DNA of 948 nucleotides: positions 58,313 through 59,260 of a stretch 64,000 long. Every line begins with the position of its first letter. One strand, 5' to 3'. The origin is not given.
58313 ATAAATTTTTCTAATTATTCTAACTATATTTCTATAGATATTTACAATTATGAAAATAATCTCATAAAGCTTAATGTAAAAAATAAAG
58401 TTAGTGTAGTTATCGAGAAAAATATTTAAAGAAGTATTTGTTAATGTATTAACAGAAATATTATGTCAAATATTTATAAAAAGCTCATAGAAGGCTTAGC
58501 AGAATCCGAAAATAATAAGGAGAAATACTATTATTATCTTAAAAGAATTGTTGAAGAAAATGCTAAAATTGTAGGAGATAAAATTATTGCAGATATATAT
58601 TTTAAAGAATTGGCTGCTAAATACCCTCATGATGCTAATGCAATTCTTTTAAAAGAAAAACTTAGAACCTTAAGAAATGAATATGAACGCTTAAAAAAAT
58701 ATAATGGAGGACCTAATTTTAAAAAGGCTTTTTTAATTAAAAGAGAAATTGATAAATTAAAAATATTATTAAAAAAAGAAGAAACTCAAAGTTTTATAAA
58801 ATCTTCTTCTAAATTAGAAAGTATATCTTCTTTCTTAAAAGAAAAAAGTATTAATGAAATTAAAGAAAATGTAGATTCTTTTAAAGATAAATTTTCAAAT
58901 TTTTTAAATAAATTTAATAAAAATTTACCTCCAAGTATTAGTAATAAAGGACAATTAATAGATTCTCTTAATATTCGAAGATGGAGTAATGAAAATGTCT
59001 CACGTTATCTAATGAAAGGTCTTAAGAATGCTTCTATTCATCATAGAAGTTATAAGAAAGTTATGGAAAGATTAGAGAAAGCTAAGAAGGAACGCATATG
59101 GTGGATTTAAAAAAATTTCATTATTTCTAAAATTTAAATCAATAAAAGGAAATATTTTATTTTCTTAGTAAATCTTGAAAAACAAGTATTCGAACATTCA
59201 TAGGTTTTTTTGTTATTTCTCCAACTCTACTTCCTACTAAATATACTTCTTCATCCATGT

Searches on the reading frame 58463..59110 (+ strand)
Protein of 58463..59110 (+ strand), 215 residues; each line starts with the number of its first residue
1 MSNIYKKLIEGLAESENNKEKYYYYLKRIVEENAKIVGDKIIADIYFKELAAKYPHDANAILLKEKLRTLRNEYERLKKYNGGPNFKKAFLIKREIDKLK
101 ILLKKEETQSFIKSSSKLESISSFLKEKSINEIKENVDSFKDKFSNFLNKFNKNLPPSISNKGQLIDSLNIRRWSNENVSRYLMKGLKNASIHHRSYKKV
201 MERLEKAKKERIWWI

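Call 4: search_protein_families(library=pfam, proteins=[window:58463-59110:+], max_evalue=0.1)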
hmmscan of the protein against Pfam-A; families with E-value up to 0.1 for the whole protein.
window:58463-59110:+ (215 aa): 2 families
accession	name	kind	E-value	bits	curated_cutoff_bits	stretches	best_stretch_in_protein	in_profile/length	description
PF05886.16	Orthopox_F8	-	0.0074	16.9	25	0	50-84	30-64/65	Orthopoxvirus F8 protein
PF10545.15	MADF_DNA_bdg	-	0.027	15.2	22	0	47-81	29-63/84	Alcohol dehydrogenase transcription factor Myb/SANT-like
